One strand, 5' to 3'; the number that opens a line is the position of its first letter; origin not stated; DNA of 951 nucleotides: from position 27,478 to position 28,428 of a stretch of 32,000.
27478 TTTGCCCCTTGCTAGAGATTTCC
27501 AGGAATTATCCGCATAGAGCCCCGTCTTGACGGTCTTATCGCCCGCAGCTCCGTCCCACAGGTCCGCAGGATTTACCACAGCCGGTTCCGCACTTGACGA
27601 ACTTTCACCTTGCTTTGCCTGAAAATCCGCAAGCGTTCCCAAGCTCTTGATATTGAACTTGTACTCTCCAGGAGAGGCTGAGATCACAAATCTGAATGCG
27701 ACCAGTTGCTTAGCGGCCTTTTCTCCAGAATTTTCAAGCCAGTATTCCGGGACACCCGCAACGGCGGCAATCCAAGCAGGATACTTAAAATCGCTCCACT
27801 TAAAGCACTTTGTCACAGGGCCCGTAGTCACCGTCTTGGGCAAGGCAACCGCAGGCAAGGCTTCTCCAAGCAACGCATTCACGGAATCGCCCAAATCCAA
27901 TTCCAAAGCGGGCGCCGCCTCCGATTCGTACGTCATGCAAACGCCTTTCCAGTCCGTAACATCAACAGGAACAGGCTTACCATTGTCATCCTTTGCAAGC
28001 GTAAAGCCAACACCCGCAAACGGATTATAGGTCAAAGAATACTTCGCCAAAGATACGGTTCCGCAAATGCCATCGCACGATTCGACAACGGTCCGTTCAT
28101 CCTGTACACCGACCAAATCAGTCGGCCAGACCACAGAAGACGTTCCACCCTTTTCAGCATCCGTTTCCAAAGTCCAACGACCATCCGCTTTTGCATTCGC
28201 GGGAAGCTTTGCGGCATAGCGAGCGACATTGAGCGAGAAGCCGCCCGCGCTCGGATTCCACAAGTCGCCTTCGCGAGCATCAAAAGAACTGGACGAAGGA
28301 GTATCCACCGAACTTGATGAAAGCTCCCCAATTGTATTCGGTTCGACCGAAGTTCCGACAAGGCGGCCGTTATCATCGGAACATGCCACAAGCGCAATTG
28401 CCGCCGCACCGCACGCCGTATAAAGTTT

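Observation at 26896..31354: Tightly coupled operon: TIGR02147/DUF4423-like HTH regulator plus two paralogous dual-module lipoproteins, tail-to-tail with a GH5 cellulase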

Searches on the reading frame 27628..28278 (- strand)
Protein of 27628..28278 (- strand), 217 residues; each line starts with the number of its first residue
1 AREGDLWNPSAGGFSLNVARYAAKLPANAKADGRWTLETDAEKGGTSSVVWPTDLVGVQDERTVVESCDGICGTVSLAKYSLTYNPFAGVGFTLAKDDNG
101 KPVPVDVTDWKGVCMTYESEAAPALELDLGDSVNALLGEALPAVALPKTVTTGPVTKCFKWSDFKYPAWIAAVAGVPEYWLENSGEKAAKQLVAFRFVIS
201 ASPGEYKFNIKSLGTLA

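Call 19: predict_structure(alignment_id=A2)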
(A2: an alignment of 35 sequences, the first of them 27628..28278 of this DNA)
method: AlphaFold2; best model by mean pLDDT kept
length: 217 residues; sequences in the alignment: 35
mean_pLDDT: 91.5   pTM: 0.88
mean pLDDT of the five models: 91.5, 90.9, 90.0, 90.0, 89.6
residues with pLDDT >= 90: 156; 70-90: 52; 50-70: 8; < 50: 1
segments of 3 or more residues with pLDDT < 50: none
pLDDT, mean of each block of 10 residues (from residue 1): 81 85 90 94 95 67 88 96 96 96 96 97 97 84 95 94 93 86 96 97 97 94
secondary structure, 60 per line:
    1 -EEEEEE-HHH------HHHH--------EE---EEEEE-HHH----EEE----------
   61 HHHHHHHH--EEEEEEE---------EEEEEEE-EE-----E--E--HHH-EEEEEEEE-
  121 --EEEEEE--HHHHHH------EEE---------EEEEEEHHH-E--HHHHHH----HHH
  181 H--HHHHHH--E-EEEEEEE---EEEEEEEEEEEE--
elements in order: E2-7 H18-21 E35-39 E48-50 H61-68 E71-77 E87-93 E112-119 E123-128 H131-136 E143-145 E155-160 H168-173 H178-181 H184-189 E194-200 E204-215
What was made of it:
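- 26896..28437 (-): Lipoprotein B (FSU_1229 / Fisuc_0787), 513 aa. Order of features: signal peptide with Cys19; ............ motif (aa 26-37, nt 28327..28362); Ser-rich linker; module 1 (aa 56-270, nt 27628..28272); module 2 (aa 290-513, nt 26899..27570). AF2 model of module 1: pLDDT 91.5, pTM 0.88 (call 19).
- AF2 pLDDT 91.5 (call 19).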

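Call 24: fold_search(model_id=the predicted structure, library=pdb)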
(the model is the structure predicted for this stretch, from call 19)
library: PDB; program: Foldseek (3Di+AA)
matches with E <= 10: 664; with E <= 0.001: 4
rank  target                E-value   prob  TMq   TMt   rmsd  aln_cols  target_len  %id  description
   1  7zkp_A                8.7e-06  1.00  0.54  0.54   6.8       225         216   10  Late assembly intermediate of the proximal proton pumping module of complex I with assembly factors NDUFAF1 and CIA84 (released 2022-11-23)
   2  7zkq_A                1.6e-05  1.00  0.52  0.52   6.3       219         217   11  Early Pp module assembly intermediate of complex I (released 2022-11-23)
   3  6r31_A                8.2e-05  1.00  0.35  0.42  10.4       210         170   10  Family 11 Carbohydrate-Binding Module from Clostridium thermocellum in complex with beta-1,3-1,4-mixed-linked tetrasac (released 2020-02-05)
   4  6r3m_A                1.2e-04  1.00  0.36  0.42  10.2       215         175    9  Family 11 Carbohydrate-Binding Module from Clostridium thermocellum in complex with beta-1,3-1,4-mixed-linked tetrasac (released 2020-02-05)
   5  4bq5_A                1.6e-03  0.96  0.34  0.12  10.4       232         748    6  Structural analysis of an exo-beta-agarase (released 2013-08-14)
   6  1wky                  1.9e-03  1.00  0.37  0.19   7.8       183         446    9  Crystal structure of alkaline mannanase from Bacillus sp. strain JAMB-602: catalytic domain and its Carbohydrate Binding (released 2005-06-15)
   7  2xom_A                2.0e-03  1.00  0.33  0.46   7.3       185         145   11  Atomic resolution structure of TmCBM61 in complex with beta-1,4- galactotriose (released 2010-09-08)
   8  5gy9_A                2.1e-03  0.75  0.28  0.24  13.0       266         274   12  Crystal structure of ENZbleach xylanase A74C+G84C mutant (released 2017-08-30)
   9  5gy9_B                2.2e-03  0.82  0.31  0.25  13.9       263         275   11  Crystal structure of ENZbleach xylanase A74C+G84C mutant (released 2017-08-30)
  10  2yc4_B                2.3e-03  1.00  0.35  0.51   8.3       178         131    9  Intraflagellar Transport Complex 25-27 from Chlamydomonas (released 2011-03-23)
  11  5gyi                  2.3e-03  0.77  0.30  0.25  12.7       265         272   12  Crystal structure of ENZbleach xylanase V176C+E220C mutant (released 2017-08-30)
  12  6xj9_B                2.5e-03  0.99  0.37  0.14   5.9       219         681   12  Structure of PfGH50B (released 2020-09-16)
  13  5gv1                  2.8e-03  0.41  0.22  0.19  14.8       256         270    9  Crystal structure of ENZbleach xylanase wild type (released 2017-08-30)
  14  2lro_MODEL_1_A        2.9e-03  0.99  0.41  0.49   7.2       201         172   11  Solution structure, dynamics and binding studies of CtCBM11 (released 2013-02-06)
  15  4bq2_A                3.3e-03  0.92  0.35  0.12  10.2       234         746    6  Structural analysis of an exo-beta-agarase (released 2013-08-14)
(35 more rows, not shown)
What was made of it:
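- On CIA30 (PF08547): There is fold similarity to NDUFAF1, TM 0.54 (call 24).
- Closest known: CBM11 and the CIA30 family. Same: The best PDB neighbours are NDUFAF1/CIA30 (TM 0.54) and C. thermocellum CBM11 (call 24).
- Foldseek best matches are CIA30/NDUFAF1, then CBM11, then many other CBMs (call 24). The fold is CBM11-like (call 24). The best structural match is the complex I assembly factor NDUFAF1 (call 24). A few weak fold hits to GH11, GH12 and GH50 proteins (call 24).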

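Call 42: find_homologous_proteins(query=A2, max_evalue=0.001)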
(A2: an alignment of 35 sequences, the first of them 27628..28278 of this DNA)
Query A2 (35 sequences) (217 aa, profile of the alignment): 82 proteins with E <= 0.001 among 6639 candidates.
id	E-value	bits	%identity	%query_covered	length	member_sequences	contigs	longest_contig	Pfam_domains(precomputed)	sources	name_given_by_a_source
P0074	5.2e-79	282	50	98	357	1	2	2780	-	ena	-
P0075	1.5e-77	278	48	98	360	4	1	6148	-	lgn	-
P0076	1.6e-77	278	51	86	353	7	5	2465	-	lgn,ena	-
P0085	2.8e-77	277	54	87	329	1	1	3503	-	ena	-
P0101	6.9e-77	275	49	87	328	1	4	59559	-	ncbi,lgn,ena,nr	ncbi:MAG: hypothetical protein J5534_03255 [Fibrobacter sp.]|nr:hypothetical protein [Fibrobacter sp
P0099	7.2e-77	275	49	87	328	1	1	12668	-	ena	-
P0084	1.1e-76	275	54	87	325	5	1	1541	-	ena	-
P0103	1.5e-76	274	50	88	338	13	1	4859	-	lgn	-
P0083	1.6e-76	274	50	87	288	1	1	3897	-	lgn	-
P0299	2.0e-76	274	50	87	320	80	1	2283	-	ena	-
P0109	3.2e-76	273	50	87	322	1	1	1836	-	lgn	-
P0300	3.6e-76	273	49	87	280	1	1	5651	-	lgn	-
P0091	4.3e-76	273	47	98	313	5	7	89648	-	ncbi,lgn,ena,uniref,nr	ncbi:hypothetical protein [Fibrobacter succinogenes]|uniref:hypothetical protein n=1 Tax=Fibrobacter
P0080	4.4e-76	273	49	98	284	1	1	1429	-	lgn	-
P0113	4.8e-76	273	49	87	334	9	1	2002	-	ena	-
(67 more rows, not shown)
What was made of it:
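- The module also occurs on T9SS-CTD proteins, that is, on secreted cargo (call 42). The same module occurs on T9SS-secreted proteins (call 42).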

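Call 90: search_solved_structures(query=A2, max_evalue=10)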
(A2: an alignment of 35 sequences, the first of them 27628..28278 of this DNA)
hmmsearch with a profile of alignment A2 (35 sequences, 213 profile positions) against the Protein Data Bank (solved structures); distinct sequences matched with E-value up to 10: 1.
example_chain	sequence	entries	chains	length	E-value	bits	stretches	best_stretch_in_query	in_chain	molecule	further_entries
4lct_A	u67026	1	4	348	1.3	11.5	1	51-115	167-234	COP9 signalosome complex subunit 1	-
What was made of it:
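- On CBM11 (CAZy) / CBM_11 Pfam: The module profile finds nothing in PDB sequences (call 90).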

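Call 91: search_protein_families(library=pfam, alignment_id=A2, max_evalue=1)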
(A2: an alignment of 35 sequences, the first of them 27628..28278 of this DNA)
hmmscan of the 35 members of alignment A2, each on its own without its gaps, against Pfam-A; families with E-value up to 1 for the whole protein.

A. member 1, window:27628-28278:- (217 aa): 0 families

B. families by the number of members that match (of 35 scanned): 3 families
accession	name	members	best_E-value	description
PF20245.3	DUF6600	1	0.018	Family of unknown function (DUF6600)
PF14336.11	GLUCM-like_C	1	0.19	D-glutamate cyclase-like, C-terminal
PF21207.3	GLOD4_N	1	0.32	Glyoxalase domain-containing protein 4, N-terminal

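Call 95: fold_search(model_id=the predicted structure, library=viral)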
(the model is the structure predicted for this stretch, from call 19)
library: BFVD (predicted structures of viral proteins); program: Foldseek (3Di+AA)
matches with E <= 10: 836; with E <= 0.001: 17
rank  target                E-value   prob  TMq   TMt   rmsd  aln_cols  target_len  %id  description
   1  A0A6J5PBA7            3.6e-05  1.00  0.38  0.23  10.7       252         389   14  Uncharacterized protein [uncultured Caudovirales phage]
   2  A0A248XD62            3.8e-05  1.00  0.45  0.11   7.9       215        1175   14  Tail fiber protein [Klebsiella phage YMC16/01/N133_KPN_BP]
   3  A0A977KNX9            7.6e-05  1.00  0.40  0.11   9.6       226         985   12  (no name in the UniProt tables at hand)
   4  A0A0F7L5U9            9.6e-05  1.00  0.40  0.37   7.5       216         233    9  Uncharacterized protein [uncultured marine virus]
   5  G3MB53                1.4e-04  1.00  0.40  0.11   8.3       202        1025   11  Gp673 [Bacillus phage G]
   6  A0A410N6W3            4.3e-04  1.00  0.37  0.23   7.8       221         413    8  Prokaryotic polysaccharide deacetylase [Haloferax tailed virus 1]
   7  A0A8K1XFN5            5.1e-04  0.77  0.23  0.22  15.8       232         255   11  (no name in the UniProt tables at hand)
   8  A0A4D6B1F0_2          6.5e-04  1.00  0.44  0.15   6.4       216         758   11  (no name in the UniProt tables at hand)
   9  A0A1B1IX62            6.5e-04  0.99  0.32  0.18  11.6       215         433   16  (no name in the UniProt tables at hand)
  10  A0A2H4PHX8            6.8e-04  1.00  0.40  0.19   8.2       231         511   10  (no name in the UniProt tables at hand)
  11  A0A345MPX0            7.2e-04  1.00  0.38  0.22   7.1       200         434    8  (no name in the UniProt tables at hand)
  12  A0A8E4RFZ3            7.2e-04  0.99  0.41  0.08   8.2       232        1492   10  Putative long tail fiber protein [Alteromonas phage vB_AmeP_R8W]
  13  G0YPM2                7.2e-04  0.99  0.33  0.17  10.3       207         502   11  Tail fiber [Erwinia phage vB_Eam-MM7]
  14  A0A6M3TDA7            8.6e-04  0.98  0.31  0.23   9.5       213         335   14  (no name in the UniProt tables at hand)
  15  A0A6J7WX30            9.1e-04  0.99  0.38  0.23   6.8       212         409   12  Uncharacterized protein [uncultured Caudovirales phage]
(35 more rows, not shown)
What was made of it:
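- Against viral structures it matches tail fibres and CenC-type CBMs (call 95). Its fold neighbours are overwhelmingly carbohydrate-binding (calls 24, 95).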
